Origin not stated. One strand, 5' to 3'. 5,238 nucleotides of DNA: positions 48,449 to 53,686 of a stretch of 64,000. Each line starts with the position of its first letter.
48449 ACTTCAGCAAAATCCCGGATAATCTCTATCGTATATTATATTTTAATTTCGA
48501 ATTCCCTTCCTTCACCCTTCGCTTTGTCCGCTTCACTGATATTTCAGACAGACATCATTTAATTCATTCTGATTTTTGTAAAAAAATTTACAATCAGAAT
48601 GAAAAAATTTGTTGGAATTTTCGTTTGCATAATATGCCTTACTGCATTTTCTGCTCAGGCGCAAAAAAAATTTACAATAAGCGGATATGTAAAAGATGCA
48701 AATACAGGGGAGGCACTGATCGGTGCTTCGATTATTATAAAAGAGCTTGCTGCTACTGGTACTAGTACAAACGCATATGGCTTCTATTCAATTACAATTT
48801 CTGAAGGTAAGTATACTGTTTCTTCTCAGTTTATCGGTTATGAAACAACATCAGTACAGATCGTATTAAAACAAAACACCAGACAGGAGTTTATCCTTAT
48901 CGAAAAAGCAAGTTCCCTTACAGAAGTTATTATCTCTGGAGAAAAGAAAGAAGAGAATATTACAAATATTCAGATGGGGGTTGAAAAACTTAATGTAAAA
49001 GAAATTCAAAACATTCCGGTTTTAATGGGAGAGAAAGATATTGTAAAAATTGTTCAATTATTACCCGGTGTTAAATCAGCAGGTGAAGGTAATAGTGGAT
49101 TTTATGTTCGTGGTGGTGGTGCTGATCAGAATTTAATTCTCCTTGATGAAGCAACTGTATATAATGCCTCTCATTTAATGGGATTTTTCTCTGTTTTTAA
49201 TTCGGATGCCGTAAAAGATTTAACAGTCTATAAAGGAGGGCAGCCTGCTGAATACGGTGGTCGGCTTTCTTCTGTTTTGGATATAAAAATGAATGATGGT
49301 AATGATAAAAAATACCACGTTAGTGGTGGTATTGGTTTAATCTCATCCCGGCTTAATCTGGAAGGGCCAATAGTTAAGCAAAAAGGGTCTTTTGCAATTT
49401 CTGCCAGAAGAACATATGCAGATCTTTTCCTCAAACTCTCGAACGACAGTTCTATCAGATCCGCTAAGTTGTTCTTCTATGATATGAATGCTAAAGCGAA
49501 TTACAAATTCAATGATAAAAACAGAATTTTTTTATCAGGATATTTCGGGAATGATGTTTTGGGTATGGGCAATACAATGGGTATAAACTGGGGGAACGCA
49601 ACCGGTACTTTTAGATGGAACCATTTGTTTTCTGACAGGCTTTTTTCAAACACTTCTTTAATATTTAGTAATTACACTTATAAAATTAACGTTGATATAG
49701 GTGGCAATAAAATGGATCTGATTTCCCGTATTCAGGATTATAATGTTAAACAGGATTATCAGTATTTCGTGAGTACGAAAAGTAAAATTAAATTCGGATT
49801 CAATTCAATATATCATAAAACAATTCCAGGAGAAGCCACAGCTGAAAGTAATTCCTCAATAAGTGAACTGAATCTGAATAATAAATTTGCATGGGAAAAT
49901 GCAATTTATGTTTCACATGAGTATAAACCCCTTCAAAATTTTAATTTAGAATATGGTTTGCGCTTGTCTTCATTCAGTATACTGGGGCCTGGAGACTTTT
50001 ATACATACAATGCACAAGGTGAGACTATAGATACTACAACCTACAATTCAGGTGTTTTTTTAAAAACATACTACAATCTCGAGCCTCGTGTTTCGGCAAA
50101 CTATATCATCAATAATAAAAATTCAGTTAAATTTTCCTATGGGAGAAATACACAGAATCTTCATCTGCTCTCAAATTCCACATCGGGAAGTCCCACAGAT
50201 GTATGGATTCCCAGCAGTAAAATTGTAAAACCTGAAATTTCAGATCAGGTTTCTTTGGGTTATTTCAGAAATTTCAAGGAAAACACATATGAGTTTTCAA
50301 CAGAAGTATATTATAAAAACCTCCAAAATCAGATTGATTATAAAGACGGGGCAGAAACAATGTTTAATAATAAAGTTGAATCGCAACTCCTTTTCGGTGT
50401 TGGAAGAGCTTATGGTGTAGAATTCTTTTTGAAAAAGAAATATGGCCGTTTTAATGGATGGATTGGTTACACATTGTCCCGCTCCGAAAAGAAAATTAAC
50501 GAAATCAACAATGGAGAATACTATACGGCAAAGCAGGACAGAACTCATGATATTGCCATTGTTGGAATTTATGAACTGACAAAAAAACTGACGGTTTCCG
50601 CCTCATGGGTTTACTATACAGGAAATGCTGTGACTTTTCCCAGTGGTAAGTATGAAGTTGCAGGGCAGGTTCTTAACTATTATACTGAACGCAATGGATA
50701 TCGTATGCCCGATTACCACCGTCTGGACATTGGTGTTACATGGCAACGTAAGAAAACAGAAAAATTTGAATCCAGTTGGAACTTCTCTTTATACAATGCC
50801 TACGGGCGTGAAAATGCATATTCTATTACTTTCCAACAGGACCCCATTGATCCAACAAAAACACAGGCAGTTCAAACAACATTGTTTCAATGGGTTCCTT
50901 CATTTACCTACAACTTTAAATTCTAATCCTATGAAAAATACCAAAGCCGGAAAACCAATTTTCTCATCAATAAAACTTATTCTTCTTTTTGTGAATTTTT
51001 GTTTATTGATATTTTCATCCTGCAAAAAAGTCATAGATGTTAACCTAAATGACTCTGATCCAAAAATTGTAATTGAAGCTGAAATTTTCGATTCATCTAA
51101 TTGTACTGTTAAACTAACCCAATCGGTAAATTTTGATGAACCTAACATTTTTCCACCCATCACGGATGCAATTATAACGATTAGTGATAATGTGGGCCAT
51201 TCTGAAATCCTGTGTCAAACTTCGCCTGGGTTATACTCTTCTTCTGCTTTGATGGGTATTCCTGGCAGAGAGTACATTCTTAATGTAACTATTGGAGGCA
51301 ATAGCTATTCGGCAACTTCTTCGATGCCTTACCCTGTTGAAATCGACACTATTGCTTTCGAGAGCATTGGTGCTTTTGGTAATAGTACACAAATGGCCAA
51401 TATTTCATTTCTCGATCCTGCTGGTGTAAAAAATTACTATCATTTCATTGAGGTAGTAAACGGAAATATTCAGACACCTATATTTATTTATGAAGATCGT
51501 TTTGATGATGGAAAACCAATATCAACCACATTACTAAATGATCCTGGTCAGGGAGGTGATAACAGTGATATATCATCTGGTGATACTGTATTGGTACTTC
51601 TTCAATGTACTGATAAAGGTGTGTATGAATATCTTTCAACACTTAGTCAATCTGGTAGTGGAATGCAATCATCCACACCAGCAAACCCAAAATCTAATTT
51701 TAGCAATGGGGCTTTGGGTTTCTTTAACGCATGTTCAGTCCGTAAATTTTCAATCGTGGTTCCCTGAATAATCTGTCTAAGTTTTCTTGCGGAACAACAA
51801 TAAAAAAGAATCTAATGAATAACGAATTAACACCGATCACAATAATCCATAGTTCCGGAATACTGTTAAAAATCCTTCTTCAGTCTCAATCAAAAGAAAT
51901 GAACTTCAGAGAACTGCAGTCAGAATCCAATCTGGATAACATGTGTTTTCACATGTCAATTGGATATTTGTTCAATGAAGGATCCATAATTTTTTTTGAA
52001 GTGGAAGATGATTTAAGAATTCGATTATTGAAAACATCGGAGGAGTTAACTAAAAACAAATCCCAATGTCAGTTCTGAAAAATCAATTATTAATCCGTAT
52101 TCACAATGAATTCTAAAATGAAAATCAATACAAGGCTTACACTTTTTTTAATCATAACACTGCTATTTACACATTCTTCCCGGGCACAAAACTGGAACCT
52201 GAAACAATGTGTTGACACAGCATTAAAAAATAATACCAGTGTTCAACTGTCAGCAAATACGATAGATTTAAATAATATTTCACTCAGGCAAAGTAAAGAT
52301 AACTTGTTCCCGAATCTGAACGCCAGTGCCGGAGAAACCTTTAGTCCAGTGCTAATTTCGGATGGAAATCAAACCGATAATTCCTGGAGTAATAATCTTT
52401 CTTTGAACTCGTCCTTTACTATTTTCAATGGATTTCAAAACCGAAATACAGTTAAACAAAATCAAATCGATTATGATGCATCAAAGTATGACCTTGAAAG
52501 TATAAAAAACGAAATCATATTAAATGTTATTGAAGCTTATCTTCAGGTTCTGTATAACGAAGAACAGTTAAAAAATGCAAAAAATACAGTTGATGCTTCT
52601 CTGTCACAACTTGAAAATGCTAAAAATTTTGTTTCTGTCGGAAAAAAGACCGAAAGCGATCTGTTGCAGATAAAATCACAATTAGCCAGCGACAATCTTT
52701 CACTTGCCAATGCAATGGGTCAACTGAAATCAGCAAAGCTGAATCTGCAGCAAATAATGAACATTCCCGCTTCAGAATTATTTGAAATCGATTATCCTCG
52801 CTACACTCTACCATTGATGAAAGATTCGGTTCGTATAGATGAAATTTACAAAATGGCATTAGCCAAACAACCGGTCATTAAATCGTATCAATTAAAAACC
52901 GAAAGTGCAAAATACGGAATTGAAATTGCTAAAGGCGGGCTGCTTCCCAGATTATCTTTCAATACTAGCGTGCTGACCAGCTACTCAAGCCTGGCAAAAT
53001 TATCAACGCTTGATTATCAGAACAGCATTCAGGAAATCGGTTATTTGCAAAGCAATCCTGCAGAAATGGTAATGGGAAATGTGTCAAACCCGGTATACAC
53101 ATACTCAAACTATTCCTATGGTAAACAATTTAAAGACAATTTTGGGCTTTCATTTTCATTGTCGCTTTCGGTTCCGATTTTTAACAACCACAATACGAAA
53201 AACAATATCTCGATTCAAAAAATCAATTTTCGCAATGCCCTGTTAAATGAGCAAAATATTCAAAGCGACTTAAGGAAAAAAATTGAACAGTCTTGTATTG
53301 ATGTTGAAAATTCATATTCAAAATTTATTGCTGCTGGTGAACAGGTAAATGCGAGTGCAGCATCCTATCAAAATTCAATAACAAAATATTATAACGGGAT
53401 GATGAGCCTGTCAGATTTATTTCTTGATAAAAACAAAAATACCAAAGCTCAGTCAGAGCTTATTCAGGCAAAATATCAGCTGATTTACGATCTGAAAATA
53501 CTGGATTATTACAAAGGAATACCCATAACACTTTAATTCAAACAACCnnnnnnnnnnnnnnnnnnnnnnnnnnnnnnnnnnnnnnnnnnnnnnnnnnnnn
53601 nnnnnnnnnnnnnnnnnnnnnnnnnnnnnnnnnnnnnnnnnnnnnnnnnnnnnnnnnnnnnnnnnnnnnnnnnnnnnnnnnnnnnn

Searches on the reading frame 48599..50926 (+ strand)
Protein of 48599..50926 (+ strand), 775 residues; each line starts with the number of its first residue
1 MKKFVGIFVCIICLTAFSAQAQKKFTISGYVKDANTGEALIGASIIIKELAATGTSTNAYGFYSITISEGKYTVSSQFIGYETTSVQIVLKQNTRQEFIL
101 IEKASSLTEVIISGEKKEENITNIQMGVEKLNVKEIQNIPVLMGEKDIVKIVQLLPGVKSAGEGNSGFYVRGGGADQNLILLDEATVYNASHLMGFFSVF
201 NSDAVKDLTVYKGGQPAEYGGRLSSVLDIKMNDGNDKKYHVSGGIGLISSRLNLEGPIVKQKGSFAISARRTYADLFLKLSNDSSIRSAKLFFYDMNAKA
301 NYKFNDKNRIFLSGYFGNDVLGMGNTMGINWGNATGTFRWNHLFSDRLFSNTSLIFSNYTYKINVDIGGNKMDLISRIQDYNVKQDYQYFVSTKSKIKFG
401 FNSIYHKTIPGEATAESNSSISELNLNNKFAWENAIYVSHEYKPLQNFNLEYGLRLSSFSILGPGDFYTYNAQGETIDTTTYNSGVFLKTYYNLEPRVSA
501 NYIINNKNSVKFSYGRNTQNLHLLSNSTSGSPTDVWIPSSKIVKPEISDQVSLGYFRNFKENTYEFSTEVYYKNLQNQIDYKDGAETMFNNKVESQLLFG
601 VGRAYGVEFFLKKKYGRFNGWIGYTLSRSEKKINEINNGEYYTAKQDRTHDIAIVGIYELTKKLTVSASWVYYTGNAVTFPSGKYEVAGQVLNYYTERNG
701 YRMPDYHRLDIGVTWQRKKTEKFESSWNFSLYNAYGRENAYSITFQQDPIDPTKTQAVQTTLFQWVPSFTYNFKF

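Call 29: search_protein_families(library=pfam, proteins=[window:48599-50926:+], max_evalue=0.001)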
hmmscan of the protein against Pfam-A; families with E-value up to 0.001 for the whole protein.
window:48599-50926:+ (775 aa): 3 families
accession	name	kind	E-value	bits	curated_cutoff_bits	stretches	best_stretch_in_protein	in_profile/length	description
PF13715.12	CarbopepD_reg_2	-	1.2e-17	64.1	32.2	1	27-112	1-88/88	CarboxypepD_reg-like domain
PF13620.12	CarboxypepD_reg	-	1.3e-10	41.9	32.3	1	26-98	1-79/82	Carboxypeptidase regulatory-like domain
PF07715.20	Plug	-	2.3e-10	41.4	23.9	1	144-222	21-102/107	TonB-dependent Receptor Plug Domain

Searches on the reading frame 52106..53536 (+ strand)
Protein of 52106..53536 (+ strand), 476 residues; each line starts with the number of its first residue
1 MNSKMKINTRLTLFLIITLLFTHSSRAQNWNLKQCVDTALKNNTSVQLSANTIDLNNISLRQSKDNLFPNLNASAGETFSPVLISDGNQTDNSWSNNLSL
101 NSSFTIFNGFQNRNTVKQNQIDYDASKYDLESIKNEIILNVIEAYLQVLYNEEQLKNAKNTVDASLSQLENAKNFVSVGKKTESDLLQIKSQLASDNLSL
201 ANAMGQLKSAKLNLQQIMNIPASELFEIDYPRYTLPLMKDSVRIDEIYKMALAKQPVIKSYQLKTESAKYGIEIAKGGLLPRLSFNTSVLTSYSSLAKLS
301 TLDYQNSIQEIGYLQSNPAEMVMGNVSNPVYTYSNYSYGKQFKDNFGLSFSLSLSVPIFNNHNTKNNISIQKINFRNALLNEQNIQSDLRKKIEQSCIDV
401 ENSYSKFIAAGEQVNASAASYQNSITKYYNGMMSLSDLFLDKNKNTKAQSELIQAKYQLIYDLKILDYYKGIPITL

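Call 29: search_protein_families(library=pfam, proteins=[window:52106-53536:+], max_evalue=0.001)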
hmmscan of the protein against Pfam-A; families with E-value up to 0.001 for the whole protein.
window:52106-53536:+ (476 aa): 1 family
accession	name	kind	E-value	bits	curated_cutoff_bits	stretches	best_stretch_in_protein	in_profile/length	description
PF02321.23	OEP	-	1.4e-50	172.2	22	2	32-219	1-187/187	Outer membrane efflux protein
